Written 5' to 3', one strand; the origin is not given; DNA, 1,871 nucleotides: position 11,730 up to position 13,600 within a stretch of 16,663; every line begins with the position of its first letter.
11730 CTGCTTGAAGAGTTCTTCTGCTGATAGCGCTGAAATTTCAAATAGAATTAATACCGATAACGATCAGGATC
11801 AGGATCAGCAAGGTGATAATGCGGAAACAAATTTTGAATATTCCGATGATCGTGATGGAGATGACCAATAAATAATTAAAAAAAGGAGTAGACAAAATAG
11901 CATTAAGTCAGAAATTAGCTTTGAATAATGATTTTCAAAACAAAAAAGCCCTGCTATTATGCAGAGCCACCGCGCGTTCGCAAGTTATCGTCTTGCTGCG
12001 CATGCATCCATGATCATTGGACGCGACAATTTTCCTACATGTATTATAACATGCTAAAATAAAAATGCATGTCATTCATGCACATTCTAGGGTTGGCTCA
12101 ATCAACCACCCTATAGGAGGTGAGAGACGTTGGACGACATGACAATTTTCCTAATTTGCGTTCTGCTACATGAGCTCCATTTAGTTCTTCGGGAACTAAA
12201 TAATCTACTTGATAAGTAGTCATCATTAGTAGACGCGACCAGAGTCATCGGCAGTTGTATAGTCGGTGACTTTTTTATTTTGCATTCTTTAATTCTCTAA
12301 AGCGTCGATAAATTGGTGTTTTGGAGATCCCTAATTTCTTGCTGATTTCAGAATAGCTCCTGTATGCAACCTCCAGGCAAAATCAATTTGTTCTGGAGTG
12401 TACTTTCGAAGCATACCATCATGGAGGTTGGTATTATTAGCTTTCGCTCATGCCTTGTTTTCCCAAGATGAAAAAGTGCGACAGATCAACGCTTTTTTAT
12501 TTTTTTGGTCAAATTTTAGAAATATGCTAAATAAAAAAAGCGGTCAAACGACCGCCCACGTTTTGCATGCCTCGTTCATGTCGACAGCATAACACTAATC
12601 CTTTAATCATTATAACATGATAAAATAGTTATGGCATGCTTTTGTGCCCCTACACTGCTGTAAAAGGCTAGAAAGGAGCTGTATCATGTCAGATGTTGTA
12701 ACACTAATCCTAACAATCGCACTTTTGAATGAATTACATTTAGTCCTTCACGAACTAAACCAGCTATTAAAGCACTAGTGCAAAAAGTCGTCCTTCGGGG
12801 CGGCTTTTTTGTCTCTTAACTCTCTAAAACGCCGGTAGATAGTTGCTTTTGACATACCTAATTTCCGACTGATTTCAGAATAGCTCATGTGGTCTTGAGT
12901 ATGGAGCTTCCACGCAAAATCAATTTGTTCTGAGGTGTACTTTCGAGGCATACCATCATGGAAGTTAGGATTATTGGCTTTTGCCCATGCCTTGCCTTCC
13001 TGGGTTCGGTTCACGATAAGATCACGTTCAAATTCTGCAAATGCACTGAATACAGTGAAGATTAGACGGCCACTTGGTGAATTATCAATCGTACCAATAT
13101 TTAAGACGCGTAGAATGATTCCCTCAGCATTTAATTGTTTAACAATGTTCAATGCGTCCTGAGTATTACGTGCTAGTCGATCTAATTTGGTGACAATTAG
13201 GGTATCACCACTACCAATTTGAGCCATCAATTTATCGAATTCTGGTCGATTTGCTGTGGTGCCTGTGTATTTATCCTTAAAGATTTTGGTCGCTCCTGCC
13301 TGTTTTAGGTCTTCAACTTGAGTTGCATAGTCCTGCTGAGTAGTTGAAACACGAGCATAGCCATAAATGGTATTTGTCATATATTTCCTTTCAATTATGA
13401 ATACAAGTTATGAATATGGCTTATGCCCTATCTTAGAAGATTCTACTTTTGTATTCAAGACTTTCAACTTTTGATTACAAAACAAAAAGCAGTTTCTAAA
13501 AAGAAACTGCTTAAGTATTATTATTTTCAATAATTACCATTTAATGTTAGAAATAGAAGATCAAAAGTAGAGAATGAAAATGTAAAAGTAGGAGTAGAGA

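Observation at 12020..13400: Tandemly duplicated module pairing a short hydrophobic peptide gene with a convergent resolvase whose stop codon it overlaps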

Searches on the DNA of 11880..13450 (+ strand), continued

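Call 39: search_rna_families(source=window, start=11880, end=12860, threshold=evalue, max_evalue=10)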
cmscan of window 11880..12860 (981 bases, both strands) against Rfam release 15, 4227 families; matches with E-value up to 10: 9.
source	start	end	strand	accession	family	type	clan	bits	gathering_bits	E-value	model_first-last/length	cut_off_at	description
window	12735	12812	+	RF00106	RNAI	Gene; antisense;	-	25.1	47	0.03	1-102/102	no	RNAI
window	12757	12812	+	RF01859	Phe_leader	Cis-reg; leader;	-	22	55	0.53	1-125/125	no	Phenylalanine leader peptide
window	12039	12079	+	RF00477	snosnR66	Gene; snRNA; snoRNA; CD-box;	-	19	65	6.4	1-104/104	no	Small nucleolar RNA snR66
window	12203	12233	-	RF00181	SNORD113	Gene; snRNA; snoRNA; CD-box;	CL00069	18.5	36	1.3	1-74/74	no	Small nucleolar RNA SNORD113/SNORD114 family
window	12494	12565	+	RF02059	STnc50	Gene; sRNA;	-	17.5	55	6.3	1-84/84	no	Salmonella enterica sRNA STnc40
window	12043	12094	+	RF02067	STnc310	Gene; sRNA;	-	16.2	40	4.4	1-61/61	no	Salmonella enterica sRNA STnc310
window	12282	12377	-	RF03004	Lacto-phage-1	Gene; sRNA;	-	15.3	50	5.2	1-81/81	no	Lacto-phage-1 RNA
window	12726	12815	+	RF02538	TarB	Gene; sRNA;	-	15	80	7.1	1-79/79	no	Vibrio ToxT activated RNA TarB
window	12312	12370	+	RF01832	ROSE_2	Cis-reg; thermoregulator;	-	14.1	65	8.5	1-73/73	no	Repression of heat shock gene expression (ROSE) element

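Call 46: get_annotated_region(hit=H2, flank=1200)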
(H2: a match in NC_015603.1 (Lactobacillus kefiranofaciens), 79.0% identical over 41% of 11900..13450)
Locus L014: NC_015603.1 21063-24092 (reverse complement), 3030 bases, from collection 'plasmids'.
description: Lactobacillus kefiranofaciens subsp. kefiranofaciens plasmid pWW2, complete sequence
organism: Lactobacillus kefiranofaciens (NCBI taxid 190905)
taxonomy: Bacteria; Bacillota; Bacilli; Lactobacillales; Lactobacillaceae; Lactobacillus; Lactobacillus kefiranofaciens
host: -; source: -; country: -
typing (MOB-suite, as given by PLSDB): conjugative; replicon rep_cluster_707; relaxase MOBQ; mating-pair formation MPF_T
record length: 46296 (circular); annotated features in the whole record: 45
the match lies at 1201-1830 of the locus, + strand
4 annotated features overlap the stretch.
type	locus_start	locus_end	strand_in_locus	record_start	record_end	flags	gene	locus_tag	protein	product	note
CDS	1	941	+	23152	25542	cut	-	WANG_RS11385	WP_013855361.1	protein kinase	GO:0006468 - protein phosphorylation [Evidence IEA]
CDS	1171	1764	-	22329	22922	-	-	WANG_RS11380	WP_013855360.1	recombinase family protein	GO:0006310 - DNA recombination [Evidence IEA]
CDS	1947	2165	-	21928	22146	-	-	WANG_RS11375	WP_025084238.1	hypothetical protein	-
CDS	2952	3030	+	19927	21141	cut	-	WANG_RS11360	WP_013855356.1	SIR2 family protein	-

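Call 68: search_dna_similar(query=L009:2120-2490:+, collection=plasmids, mode=distant, max_evalue=0.001, max_rows=30)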
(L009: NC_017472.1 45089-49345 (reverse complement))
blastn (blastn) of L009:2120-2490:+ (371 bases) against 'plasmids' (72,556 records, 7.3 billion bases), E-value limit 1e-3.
Records with a match: 7; places in all: 7; records where one place covers at least 80% of the query: 1.
Best place of each record, by identity: >=99% 1; 90-95% 1; 80-90% 5.
By first word of the organism name: Lactobacillus 6; Borrelia 1.
By predicted mobility (MOB-suite, as given by PLSDB): non-mobilizable 5; conjugative 2.
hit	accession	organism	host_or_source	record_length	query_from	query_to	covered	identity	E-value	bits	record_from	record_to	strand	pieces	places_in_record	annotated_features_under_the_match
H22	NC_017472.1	Lactobacillus amylovorus GRL1118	pig,ileum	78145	1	371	100%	100.0%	0e+0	670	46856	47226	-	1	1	hypothetical protein | recombinase family protein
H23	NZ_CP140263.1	Lactobacillus kefiranofaciens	mixed culture,Kefir grains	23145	142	370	62%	94.8%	9e-97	360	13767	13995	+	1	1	hypothetical protein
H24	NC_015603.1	Lactobacillus kefiranofaciens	-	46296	267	365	27%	84.0%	3e-20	105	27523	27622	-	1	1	none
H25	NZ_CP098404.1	Lactobacillus kefiranofaciens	kefir milk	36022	267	365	27%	84.0%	3e-20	105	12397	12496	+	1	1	none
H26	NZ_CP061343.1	Lactobacillus kefiranofaciens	cell culture,Kefir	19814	267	365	27%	84.0%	3e-20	105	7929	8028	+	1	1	none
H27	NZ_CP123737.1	Lactobacillus kefiranofaciens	Tibetan kefir grain,mixed culture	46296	267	365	27%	84.0%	3e-20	105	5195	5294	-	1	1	none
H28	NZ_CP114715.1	Borrelia miyamotoi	Ixodes persulcatus,Ixodes persulcatus ...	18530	82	131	13%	84.0%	5e-5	55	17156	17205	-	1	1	none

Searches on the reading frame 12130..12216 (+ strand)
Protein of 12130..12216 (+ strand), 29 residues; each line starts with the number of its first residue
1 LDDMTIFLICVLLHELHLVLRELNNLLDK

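Call 4: search_protein_families(library=pfam, proteins=[window:12130-12216:+], max_evalue=1)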
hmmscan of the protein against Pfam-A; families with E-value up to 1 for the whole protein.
seq(29 aa): 0 families

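Call 22: search_protein_families(library=ncbifam, proteins=[window:12130-12216:+], max_evalue=10)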
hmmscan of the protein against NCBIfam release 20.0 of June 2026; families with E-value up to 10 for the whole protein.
seq(29 aa): 0 families

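Call 72: search_protein_families(library=padloc, proteins=[window:12130-12216:+], max_evalue=10)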
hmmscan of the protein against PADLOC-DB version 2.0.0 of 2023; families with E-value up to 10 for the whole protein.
seq(29 aa): 0 families

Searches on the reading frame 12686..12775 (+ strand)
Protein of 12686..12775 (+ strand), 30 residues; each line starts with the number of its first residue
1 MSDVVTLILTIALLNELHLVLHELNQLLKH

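Call 4: search_protein_families(library=pfam, proteins=[window:12686-12775:+], max_evalue=1)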
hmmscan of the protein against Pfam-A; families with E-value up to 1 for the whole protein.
seq(30 aa): 0 families

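Call 12: search_dna_similar(query=window:12686-12775:+, collection=plasmids, mode=protein, max_evalue=10, max_rows=40)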
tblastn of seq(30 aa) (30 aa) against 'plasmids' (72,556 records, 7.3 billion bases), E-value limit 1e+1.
No match.

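Call 22: search_protein_families(library=ncbifam, proteins=[window:12686-12775:+], max_evalue=10)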
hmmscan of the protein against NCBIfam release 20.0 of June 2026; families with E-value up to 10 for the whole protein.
seq(30 aa): 0 families

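Call 26: find_related_loci(query=A1, collection=genome_contigs, flank=2500)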
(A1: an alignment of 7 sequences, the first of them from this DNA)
Query A1 (30 aa) in genome_contigs; peptide patterns used: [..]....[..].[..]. (x = any residue, [..] = any of these).
48 stretches matched a pattern; 1 encode a relative of the query (tblastn E <= 1e-3); 1 distinct loci.
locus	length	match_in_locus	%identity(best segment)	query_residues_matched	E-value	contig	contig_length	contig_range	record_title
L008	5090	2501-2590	100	1-30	1e-15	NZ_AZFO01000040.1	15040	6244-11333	Lactobacillus ultunensis DSM 16047 Scaffold40, whole genome shotgun sequence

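Call 36: search_protein_representatives(protein=window:12686-12775:+)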
Query: 30 residues. Proteins with E-value up to 0.001 (for the whole library): 1; up to 1e-10: 0; up to 1e-30: 0. The best 1 are listed.
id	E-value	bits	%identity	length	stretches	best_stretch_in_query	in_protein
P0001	3.0e-06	41.4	83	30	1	1-30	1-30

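Call 71: search_solved_structures(query=A4, max_evalue=10, show_alignments=2)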
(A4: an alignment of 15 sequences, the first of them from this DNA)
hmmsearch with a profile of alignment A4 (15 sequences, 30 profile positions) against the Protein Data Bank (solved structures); distinct sequences matched with E-value up to 10: 0.

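Call 72: search_protein_families(library=padloc, proteins=[window:12686-12775:+], max_evalue=10)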
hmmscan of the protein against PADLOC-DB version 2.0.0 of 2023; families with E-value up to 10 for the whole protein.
seq(30 aa): 0 families

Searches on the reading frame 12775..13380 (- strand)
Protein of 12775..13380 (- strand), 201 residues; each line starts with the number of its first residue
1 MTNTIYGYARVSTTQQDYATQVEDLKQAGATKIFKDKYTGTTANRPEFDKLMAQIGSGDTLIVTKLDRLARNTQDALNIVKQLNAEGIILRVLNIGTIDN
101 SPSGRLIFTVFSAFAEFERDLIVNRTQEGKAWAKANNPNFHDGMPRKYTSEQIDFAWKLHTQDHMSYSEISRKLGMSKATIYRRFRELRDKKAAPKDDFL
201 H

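Call 4: search_protein_families(library=pfam, proteins=[window:12775-13380:-], max_evalue=1)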
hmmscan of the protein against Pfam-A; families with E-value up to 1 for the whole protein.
window:12775-13380:- (201 aa): 32 families (the best 25 are shown)
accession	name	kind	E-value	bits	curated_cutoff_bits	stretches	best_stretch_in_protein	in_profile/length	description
PF00239.26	Resolvase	-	6.3e-42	143.5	23.3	1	5-137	1-143/145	Resolvase, N terminal domain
PF02796.21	HTH_7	-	2.9e-05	24.5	23.8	1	145-186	3-43/45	Helix-turn-helix domain of resolvase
PF13412.12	HTH_24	-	2.9e-05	24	21.9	1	164-191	17-44/48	Winged helix-turn-helix DNA-binding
PF13404.12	HTH_AsnC-type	-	8.2e-05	22.8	27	1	165-189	18-42/42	AsnC-type helix-turn-helix domain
PF08279.18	HTH_11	-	0.00019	21.6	25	1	159-190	9-41/55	HTH domain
PF13730.12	HTH_36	-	0.00022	21.4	25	1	162-191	20-52/55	Helix-turn-helix domain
PF01527.26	HTH_Tnp_1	-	0.00026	21.6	24.1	1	145-193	4-52/75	Transposase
PF08281.18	Sigma70_r4_2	-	0.00036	20.6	25.7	1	159-185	21-47/54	Sigma-70, region 4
PF00440.29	TetR_N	-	0.00039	20.6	24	1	165-186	17-38/47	Bacterial regulatory proteins, tetR family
PF13384.12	HTH_23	-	0.00048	20.3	24.6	1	160-186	13-39/50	Homeodomain-like domain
PF12840.13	HTH_20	-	0.00052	20.4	27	1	159-190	13-44/51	Helix-turn-helix domain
PF13309.12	HTH_22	-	0.00055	20.3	29.6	1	166-183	43-60/63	HTH domain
PF13518.12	HTH_28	-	0.0014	19.2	25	1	162-184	10-32/52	Helix-turn-helix domain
PF09339.16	HTH_IclR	-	0.0015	18.7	22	1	161-188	15-42/52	IclR helix-turn-helix domain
PF01047.28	MarR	-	0.0033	17.7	24.6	1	157-190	10-43/59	MarR family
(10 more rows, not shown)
